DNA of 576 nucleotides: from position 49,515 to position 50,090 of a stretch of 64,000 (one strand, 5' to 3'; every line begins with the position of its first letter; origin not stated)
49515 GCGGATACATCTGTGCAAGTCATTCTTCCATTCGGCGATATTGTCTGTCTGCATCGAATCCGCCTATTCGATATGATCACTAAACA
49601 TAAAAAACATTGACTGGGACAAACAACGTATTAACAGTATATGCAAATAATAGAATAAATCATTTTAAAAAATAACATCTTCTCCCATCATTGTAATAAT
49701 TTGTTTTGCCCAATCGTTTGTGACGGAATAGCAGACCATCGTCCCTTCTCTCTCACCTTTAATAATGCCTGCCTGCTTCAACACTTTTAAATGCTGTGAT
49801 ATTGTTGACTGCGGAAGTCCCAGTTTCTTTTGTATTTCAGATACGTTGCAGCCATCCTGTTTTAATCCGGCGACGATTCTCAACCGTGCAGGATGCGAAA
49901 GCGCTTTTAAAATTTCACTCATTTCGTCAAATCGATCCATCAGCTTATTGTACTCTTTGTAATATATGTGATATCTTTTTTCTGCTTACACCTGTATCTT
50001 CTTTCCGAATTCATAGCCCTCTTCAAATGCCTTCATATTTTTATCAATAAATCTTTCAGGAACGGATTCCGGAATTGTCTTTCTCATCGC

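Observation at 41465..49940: ArsR-headed locus joining TusA/DsrE sulfur-relay genes to HdrD-like, two HdrA-like, two FrhB-like and two MvhD genes: candidate undescribed sulfur-linked Hdr-type complex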

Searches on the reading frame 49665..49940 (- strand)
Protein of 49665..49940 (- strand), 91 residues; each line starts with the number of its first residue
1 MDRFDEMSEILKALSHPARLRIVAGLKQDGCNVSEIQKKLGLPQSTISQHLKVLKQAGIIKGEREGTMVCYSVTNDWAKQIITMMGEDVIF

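Call 3: search_protein_families(library=pfam, proteins=[window:49665-49940:-], max_evalue=0.01)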
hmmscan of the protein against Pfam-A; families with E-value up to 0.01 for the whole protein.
window:49665-49940:- (91 aa): 23 families
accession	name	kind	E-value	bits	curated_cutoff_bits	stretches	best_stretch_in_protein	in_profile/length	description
PF12840.13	HTH_20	-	4.3e-14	52.7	27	1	14-62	1-50/51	Helix-turn-helix domain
PF01022.26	HTH_5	-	5.6e-14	52.2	22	1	16-61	1-46/47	Bacterial regulatory protein, arsR family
PF13412.12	HTH_24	-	3.4e-07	30.2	21.9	1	28-61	15-48/48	Winged helix-turn-helix DNA-binding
PF12802.13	MarR_2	-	1.2e-06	29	27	1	26-65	14-55/61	MarR family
PF01978.25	TrmB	-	1.1e-05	25.6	25.6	1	26-72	18-63/68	Sugar-specific transcriptional regulator TrmB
PF09339.16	HTH_IclR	-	1.7e-05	24.9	22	1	28-61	17-49/52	IclR helix-turn-helix domain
PF01047.28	MarR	-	4.3e-05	23.8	24.6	1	28-61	15-48/59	MarR family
PF13518.12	HTH_28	-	0.00013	22.4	25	1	19-59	2-41/52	Helix-turn-helix domain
PF13601.12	HTH_34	-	0.00031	21.3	27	1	19-63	2-47/80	Winged helix DNA-binding domain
PF14493.12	HTH_40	-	0.00032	21.4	27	1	26-64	8-47/89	Helix-turn-helix domain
PF14394.12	DUF4423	-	0.00041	20.6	30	1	25-69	31-75/165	Domain of unknown function (DUF4423)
PF25787.1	HTH_SB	-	0.00059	20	43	1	12-49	5-41/53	Sleeping Beauty transposase HTH domain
PF21476.4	PF0610-like_N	-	0.0006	20.4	33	1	19-54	3-38/50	PF0610-like, N-terminal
PF24034.1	DUF7343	-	0.0021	18.3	27.6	1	34-66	22-54/62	Domain of unknown function (DUF7343)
PF03965.22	Penicillinase_R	-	0.0024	18.7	22.6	1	28-76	15-67/115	Penicillinase repressor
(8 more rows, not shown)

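Call 4: search_protein_families(library=ncbifam, proteins=[window:49665-49940:-], max_evalue=0.01)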
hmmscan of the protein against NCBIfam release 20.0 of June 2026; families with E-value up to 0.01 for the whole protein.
window:49665-49940:- (91 aa): 18 families
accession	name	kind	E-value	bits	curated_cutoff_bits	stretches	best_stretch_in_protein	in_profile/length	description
NF033788.1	HTH_metalloreg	subfamily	1.8e-26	91.7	55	1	8-81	2-76/77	metalloregulator ArsR/SmtB family transcription factor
NF040642.1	sulf_sens_BigR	equivalog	1.7e-18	66.5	155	1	3-84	6-87/95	sulfite-sensing transcriptional repressor BigR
NF033789.1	repress_SdpR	subfamily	5e-17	61.6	100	1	11-83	2-74/79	autorepressor SdpR family transcription factor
NF052532.1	TransRegPagRBaca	equivalog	6.2e-17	61.5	170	1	3-85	13-95/99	transcriptional repressor PagR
NF045707.1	Dbac_1936_reg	equivalog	2.1e-13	50.1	115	1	3-83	3-83/99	ArsR/SmtB-type metalloregulator TsoR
NF041413.1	ArsR_Rv2640c_fam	equivalog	3.2e-12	46.9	155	1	10-83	35-111/118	Rv2640c family ArsR-like transcriptional regulator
NF047906.1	CdPbTransRegCmtR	equivalog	5.5e-11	42.3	150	1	3-82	7-86/104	Cd(II)/Pb(II)-sensing metalloregulatory transcriptional regulator CmtR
NF053755.1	MsvR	equivalog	1.5e-08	34.6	220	1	9-62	5-58/236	transcriptional factor MsvR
NF007528.0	PRK10141.1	subfamily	2.3e-07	30.7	97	1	9-83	8-86/117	metalloregulator ArsR/SmtB family transcription factor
NF053602.1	Phr_regulator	exception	2.3e-06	27.3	320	1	6-64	1-59/191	heat shock transcription regulator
TIGR01884.1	cas_HTH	subfamily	4.2e-06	26.3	60.2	1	10-64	135-190/202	CRISPR-associated CARF protein Csa3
NF005061.0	PRK06474.1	equivalog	0.00022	21.2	121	1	11-61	5-58/178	hypothetical protein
TIGR02937.1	sigma70-ECF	superfamily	0.00082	19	42.9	1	5-54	109-157/165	sigma-70 family RNA polymerase sigma factor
NF041397.1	TranRegGlpR_Halo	equivalog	0.0016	18.1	300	1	27-75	16-64/253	HTH-type transcriptional regulator GlpR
NF053606.1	Sta1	subfamily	0.0028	17.7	80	1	26-66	30-70/100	Sta1 family transcriptional regulator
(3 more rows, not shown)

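Call 57: search_solved_structures(query=window:49665-49940:-, max_evalue=0.000001, show_alignments=5)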
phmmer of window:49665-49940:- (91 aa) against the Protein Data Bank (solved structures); distinct sequences matched with E-value up to 0.000001: 21.
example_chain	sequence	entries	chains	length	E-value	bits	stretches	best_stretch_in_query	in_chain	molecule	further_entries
8qkf_A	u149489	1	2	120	3.5e-13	52.9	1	4-79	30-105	ArsR family transcriptional regulator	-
3pqj_A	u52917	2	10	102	7.4e-13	51.9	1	3-84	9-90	Biofilm growth-associated repressor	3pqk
2zkz_A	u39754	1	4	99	3.1e-12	49.9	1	5-85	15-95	Transcriptional repressor pagR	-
3cuo_A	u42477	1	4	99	5.1e-10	42.8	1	6-84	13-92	Uncharacterized HTH-type transcriptional regulator ygaV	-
6jmi_A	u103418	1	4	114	5.5e-10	42.7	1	8-76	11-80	Uncharacterized HTH-type transcriptional regulator Rv0081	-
4ggg_A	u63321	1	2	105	1.4e-09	41.5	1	2-75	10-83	Repressor protein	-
13ct_A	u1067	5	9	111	1.5e-09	41.3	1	7-85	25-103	Transcriptional regulator, ArsR family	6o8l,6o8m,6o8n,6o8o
6o8k_A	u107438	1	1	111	1.5e-09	41.3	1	7-85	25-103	Transcriptional regulator, ArsR family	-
2lkp_A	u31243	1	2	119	1.9e-09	41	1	7-82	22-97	HTH-type transcriptional regulator NmtR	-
6cda_A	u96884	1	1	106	1.9e-09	41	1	2-75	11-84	ArsR family transcriptional regulator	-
6j0e_A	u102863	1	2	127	3.9e-09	40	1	2-83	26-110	Arsenic responsive repressor ArsR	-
1r1u_A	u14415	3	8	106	7.3e-09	39.1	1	2-75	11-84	repressor protein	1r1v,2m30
2kjb_A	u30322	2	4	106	7.3e-09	39.1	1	2-75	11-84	CzrA protein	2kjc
6cdb_A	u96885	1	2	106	1e-08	38.7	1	2-75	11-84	ArsR family transcriptional regulator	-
9t6t_A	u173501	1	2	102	2.1e-08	37.7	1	4-82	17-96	Lmo1102 protein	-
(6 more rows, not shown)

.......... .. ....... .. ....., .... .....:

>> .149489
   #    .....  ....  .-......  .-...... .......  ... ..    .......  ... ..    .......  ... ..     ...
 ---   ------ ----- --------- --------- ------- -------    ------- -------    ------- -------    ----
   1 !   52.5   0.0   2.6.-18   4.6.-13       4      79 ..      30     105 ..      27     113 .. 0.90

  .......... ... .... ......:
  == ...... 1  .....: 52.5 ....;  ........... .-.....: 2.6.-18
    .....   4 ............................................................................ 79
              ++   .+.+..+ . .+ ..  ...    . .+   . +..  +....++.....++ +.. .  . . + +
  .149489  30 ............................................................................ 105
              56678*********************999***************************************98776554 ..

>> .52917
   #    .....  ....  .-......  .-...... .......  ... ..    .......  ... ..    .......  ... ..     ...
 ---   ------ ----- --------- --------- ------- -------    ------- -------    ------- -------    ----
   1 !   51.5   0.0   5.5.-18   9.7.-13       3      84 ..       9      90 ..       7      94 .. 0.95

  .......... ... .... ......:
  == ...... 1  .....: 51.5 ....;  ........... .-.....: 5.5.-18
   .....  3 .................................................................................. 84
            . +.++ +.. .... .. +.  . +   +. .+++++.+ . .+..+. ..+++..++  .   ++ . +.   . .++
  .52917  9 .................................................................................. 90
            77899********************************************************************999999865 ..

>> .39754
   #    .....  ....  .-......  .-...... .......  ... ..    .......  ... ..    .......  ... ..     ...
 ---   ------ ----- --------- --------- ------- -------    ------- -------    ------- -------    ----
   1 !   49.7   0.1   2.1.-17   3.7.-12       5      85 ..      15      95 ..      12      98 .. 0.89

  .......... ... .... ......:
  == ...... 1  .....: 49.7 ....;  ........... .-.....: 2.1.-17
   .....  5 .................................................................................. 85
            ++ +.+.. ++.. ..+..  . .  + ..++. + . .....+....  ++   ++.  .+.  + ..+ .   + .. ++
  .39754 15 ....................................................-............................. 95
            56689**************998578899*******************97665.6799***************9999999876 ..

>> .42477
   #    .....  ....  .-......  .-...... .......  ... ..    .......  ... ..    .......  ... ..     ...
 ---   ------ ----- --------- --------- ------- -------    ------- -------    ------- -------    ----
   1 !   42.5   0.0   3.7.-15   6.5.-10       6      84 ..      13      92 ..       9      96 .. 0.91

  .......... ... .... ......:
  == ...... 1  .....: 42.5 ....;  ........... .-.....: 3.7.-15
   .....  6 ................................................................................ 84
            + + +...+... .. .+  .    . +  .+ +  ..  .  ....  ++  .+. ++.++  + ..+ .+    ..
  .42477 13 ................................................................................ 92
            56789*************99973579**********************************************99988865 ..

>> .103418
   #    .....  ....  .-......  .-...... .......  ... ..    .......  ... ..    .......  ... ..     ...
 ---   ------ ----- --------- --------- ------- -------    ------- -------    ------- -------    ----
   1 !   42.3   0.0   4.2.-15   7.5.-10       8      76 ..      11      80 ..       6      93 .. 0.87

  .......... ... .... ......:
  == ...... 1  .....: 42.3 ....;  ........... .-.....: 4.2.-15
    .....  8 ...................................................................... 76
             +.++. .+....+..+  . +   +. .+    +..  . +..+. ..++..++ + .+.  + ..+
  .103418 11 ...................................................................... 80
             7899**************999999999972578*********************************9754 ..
